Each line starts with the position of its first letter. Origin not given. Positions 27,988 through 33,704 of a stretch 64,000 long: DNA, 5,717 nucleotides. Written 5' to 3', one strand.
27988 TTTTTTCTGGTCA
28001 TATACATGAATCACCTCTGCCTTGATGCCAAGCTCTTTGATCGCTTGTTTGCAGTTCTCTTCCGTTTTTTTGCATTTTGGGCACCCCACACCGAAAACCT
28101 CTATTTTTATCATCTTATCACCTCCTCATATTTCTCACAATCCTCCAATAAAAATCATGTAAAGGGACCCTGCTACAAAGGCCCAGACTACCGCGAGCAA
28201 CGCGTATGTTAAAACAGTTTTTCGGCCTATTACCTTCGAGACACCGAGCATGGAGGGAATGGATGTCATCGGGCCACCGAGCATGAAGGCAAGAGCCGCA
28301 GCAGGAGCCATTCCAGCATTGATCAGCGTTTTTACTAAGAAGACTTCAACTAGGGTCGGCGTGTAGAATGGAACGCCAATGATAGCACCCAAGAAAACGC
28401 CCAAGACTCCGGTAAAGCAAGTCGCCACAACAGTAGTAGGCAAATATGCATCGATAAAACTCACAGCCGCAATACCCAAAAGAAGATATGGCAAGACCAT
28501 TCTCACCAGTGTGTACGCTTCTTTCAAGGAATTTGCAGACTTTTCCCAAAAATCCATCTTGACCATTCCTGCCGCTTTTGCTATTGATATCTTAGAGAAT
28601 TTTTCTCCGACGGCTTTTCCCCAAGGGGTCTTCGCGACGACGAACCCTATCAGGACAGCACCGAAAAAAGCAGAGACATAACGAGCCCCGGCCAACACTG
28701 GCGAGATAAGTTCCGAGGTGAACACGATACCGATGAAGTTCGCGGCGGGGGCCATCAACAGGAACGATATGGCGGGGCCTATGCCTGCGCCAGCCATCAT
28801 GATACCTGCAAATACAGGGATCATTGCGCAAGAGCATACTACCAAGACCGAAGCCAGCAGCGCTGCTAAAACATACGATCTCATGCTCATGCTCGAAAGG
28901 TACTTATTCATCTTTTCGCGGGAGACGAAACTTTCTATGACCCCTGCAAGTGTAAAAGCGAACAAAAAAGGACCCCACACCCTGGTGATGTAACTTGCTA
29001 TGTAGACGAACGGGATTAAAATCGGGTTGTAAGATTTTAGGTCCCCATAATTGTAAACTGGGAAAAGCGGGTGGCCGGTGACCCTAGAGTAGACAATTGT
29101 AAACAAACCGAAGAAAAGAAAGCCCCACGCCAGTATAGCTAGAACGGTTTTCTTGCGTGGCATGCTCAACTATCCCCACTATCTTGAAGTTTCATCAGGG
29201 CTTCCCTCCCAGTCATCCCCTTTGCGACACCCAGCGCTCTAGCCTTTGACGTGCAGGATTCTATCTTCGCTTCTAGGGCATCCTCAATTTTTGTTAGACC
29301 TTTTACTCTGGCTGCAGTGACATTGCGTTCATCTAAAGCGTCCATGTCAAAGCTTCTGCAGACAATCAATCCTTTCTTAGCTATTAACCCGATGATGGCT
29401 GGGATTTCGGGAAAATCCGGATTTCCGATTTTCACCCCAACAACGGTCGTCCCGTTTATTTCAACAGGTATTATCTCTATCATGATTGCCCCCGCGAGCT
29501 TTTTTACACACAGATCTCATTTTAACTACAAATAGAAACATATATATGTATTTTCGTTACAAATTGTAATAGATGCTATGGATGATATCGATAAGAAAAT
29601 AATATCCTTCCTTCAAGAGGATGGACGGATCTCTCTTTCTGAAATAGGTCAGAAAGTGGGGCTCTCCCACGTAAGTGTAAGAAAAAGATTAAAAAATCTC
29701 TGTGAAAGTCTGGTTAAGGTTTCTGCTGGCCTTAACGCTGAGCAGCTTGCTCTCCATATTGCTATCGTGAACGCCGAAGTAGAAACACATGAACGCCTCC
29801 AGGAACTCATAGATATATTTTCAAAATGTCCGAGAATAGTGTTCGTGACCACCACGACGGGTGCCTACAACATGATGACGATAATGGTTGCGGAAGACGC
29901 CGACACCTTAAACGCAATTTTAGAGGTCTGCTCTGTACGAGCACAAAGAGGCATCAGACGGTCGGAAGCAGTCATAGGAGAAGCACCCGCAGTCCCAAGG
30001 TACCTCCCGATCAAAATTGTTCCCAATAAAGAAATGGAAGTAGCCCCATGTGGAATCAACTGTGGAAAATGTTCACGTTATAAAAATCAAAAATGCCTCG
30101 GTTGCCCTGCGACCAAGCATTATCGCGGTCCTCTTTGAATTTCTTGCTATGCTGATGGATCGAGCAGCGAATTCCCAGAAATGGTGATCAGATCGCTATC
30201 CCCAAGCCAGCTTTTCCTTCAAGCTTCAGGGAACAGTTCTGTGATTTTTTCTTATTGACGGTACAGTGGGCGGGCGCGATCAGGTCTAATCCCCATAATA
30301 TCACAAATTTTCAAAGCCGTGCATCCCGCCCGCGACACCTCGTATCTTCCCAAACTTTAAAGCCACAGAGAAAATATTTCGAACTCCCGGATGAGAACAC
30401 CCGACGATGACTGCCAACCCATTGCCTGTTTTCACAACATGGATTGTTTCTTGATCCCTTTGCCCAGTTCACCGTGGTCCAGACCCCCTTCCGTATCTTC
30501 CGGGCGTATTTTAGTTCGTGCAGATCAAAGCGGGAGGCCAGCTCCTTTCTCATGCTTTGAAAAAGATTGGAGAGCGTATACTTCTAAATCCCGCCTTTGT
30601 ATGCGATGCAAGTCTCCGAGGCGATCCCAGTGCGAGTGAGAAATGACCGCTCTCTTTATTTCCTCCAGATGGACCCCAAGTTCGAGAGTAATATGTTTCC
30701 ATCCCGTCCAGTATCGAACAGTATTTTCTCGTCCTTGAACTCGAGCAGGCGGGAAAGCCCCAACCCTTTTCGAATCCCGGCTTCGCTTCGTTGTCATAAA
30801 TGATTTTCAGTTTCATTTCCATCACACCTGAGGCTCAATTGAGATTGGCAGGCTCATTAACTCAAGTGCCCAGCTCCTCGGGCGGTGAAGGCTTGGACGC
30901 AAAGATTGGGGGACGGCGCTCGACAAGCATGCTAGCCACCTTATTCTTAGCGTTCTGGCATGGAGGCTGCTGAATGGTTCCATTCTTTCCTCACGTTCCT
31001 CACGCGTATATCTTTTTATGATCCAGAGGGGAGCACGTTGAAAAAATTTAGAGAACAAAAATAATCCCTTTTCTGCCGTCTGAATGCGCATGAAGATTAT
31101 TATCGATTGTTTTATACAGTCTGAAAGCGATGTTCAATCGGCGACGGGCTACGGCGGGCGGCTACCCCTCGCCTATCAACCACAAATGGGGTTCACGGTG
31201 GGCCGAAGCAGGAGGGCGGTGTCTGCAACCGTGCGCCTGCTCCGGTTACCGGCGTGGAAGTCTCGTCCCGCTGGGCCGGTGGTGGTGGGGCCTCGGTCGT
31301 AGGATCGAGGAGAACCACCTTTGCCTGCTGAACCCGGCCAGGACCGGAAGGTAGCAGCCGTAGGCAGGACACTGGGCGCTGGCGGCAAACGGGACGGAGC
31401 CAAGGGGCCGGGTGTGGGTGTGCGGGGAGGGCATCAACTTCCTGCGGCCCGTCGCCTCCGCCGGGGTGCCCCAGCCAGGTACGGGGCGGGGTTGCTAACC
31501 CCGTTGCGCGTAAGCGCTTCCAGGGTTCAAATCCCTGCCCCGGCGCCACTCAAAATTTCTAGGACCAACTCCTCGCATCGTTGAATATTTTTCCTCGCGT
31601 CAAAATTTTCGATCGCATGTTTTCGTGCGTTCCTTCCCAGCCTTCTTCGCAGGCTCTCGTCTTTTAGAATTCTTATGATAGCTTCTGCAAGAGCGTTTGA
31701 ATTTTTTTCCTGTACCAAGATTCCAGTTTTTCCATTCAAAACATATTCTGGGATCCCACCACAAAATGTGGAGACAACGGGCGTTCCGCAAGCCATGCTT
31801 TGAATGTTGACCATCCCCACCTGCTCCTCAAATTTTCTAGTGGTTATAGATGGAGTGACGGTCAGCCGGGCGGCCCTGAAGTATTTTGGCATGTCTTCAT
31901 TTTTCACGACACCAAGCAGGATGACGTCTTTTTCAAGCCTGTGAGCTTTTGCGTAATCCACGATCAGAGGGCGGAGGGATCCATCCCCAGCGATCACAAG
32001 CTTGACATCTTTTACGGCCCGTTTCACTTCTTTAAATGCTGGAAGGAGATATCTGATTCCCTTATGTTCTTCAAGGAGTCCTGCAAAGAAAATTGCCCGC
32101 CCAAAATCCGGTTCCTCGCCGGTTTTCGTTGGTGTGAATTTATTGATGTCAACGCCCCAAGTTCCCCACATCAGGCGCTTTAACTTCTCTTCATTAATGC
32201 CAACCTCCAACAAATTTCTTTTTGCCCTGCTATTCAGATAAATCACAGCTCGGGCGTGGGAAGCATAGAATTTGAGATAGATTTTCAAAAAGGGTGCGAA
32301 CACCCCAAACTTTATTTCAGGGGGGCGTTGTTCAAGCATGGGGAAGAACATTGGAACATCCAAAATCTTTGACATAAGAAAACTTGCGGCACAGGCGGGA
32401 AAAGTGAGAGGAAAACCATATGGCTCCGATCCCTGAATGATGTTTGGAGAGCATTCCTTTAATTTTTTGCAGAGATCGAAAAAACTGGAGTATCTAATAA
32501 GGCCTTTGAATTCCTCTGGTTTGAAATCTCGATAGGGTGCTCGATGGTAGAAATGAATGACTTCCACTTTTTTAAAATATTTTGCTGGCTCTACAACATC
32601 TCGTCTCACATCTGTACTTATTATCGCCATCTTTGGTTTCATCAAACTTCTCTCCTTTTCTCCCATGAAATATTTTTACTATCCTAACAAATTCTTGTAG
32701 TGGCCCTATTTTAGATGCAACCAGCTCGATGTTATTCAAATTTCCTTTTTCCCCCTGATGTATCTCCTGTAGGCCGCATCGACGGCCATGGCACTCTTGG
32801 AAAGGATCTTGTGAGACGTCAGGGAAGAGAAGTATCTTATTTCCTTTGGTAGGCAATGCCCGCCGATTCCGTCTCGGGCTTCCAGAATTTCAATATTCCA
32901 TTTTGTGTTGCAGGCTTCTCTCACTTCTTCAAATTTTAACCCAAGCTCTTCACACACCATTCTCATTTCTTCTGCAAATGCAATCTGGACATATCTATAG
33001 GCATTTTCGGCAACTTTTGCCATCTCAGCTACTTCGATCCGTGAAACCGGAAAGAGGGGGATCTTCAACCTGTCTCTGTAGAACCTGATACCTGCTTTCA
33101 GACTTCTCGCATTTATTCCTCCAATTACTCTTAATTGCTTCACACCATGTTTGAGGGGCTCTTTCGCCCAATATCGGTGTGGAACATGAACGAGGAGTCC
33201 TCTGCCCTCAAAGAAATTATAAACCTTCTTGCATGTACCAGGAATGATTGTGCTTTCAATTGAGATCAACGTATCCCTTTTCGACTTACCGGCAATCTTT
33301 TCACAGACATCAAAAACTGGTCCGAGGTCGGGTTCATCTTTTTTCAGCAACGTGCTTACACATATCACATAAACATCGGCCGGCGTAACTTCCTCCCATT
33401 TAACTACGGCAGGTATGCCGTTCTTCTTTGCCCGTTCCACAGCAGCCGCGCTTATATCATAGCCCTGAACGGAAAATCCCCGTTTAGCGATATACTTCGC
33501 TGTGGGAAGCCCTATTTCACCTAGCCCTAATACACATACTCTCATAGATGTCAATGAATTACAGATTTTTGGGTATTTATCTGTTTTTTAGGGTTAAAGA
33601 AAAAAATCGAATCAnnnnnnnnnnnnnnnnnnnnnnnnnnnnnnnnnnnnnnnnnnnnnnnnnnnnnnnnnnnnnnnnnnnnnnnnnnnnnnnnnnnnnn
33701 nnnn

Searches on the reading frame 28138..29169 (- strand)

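Call 45: search_protein_families(library=pfam, proteins=[window:28138-29169:-], max_evalue=0.0001)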
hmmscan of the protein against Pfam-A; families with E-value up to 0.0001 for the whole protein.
window:28138-29169:- (344 aa): 1 family
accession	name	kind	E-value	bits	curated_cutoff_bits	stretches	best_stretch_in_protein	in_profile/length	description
PF03773.19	ArsP_1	-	2.6e-43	148.7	32.3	1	61-337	13-292/294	Predicted permease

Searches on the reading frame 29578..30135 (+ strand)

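Call 45: search_protein_families(library=pfam, proteins=[window:29578-30135:+], max_evalue=0.0001)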
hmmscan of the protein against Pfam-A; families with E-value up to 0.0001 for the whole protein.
window:29578-30135:+ (186 aa): 4 families
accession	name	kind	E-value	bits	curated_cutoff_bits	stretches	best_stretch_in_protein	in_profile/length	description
PF13404.12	HTH_AsnC-type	-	1.9e-15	56.8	27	1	1-41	1-41/42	AsnC-type helix-turn-helix domain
PF13412.12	HTH_24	-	5.1e-12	45.6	21.9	1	1-43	1-43/48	Winged helix-turn-helix DNA-binding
PF01037.27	AsnC_trans_reg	-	1.8e-05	25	25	1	67-116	4-53/73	Lrp/AsnC ligand binding domain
PF08279.18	HTH_11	-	1.9e-05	24.9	25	1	6-49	3-47/55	HTH domain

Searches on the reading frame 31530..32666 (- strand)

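Call 45: search_protein_families(library=pfam, proteins=[window:31530-32666:-], max_evalue=0.0001)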
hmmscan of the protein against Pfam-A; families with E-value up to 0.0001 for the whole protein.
window:31530-32666:- (379 aa): 3 families
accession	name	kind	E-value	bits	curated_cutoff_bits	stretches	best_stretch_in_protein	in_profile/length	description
PF00534.26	Glycos_transf_1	-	2.2e-41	141.7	26.4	1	190-350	16-172/172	Glycosyl transferases group 1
PF13692.12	Glyco_trans_1_4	-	1.6e-35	122.9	27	1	191-336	3-142/142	Glycosyl transferases group 1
PF13524.12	Glyco_trans_1_2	-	1.1e-10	42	25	1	212-363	7-141/144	Glycosyl transferase-like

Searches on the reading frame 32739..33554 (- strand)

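Call 45: search_protein_families(library=pfam, proteins=[window:32739-33554:-], max_evalue=0.0001)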
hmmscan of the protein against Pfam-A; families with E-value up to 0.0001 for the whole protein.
window:32739-33554:- (272 aa): 4 families
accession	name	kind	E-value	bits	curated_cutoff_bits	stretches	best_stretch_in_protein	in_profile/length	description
PF00984.24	UDPG_MGDP_dh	-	1.5e-20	73.5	25.4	1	175-249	2-78/94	UDP-glucose/GDP-mannose dehydrogenase family, central domain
PF03721.20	UDPG_MGDP_dh_N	-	6.8e-20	71.9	27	2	55-151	73-179/187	UDP-glucose/GDP-mannose dehydrogenase family, NAD binding domain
PF03446.21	NAD_binding_2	-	2.7e-07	31.2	21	1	6-120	2-112/161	NAD binding domain of 6-phosphogluconate dehydrogenase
PF02826.25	2-Hacid_dh_C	-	4.4e-05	23.4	25.1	1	3-66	36-99/178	D-isomer specific 2-hydroxyacid dehydrogenase, NAD binding domain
